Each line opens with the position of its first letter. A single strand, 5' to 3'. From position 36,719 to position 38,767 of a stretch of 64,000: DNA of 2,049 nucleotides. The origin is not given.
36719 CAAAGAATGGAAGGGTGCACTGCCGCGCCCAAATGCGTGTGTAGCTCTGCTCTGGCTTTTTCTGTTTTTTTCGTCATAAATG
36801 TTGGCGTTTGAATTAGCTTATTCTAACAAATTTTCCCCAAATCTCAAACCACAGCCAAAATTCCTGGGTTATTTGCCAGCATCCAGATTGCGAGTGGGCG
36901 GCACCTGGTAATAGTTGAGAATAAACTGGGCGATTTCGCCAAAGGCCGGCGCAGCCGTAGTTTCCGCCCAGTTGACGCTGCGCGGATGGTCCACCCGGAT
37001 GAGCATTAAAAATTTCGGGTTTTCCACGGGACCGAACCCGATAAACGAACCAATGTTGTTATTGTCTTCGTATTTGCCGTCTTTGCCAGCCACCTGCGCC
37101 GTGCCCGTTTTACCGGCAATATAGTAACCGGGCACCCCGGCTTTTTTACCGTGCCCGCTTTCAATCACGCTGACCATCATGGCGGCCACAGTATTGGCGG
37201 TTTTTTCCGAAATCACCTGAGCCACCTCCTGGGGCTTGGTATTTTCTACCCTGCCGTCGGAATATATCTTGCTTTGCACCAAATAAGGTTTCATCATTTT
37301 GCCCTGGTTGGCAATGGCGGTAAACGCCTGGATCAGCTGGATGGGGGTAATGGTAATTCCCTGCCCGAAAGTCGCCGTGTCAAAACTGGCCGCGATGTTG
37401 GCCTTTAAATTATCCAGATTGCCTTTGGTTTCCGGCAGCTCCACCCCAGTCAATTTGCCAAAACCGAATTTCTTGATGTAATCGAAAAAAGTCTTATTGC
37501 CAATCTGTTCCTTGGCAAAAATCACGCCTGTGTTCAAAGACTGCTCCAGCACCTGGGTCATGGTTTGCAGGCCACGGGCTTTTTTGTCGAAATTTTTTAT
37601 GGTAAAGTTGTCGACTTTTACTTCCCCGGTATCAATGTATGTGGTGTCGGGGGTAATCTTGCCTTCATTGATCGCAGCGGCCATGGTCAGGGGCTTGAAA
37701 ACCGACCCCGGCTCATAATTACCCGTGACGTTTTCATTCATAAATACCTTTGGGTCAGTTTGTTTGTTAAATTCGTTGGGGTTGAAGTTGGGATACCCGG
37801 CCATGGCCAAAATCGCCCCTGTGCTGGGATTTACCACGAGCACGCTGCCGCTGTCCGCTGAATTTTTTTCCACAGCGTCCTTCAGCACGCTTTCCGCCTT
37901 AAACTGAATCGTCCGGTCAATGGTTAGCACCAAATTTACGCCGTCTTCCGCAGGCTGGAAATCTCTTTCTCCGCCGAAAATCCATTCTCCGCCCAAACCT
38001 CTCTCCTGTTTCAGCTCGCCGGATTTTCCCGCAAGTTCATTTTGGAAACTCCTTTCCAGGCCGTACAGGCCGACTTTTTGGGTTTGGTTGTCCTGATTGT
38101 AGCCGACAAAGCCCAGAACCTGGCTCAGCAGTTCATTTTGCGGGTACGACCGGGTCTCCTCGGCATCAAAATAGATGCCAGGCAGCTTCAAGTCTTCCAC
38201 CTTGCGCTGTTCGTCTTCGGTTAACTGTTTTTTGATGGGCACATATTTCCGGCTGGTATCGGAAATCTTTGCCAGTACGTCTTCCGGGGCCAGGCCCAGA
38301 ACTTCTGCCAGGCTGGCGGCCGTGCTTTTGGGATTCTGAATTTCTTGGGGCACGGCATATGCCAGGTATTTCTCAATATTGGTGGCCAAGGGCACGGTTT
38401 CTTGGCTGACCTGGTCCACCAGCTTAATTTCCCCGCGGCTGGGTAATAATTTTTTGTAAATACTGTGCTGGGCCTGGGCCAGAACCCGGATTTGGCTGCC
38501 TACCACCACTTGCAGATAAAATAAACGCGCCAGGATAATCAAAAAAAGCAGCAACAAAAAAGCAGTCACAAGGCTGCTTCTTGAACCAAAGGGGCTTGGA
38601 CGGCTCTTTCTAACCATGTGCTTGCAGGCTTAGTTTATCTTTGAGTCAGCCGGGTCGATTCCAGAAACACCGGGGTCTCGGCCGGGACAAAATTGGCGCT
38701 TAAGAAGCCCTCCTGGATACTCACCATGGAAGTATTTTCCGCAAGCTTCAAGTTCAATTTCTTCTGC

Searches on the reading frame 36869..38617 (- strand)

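Call 76: search_protein_families(library=pfam, proteins=[window:36869-38617:-], max_evalue=0.0001)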
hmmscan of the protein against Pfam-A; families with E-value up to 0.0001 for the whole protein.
window:36869-38617:- (582 aa): 2 families
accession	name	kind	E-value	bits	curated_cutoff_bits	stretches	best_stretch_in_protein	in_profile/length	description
PF00905.27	Transpeptidase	-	5.5e-77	259.3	22.1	1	257-563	1-298/299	Penicillin binding protein transpeptidase domain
PF03717.20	PBP_dimer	-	4.1e-19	70.1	24.4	1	59-206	4-169/180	Penicillin-binding Protein dimerisation domain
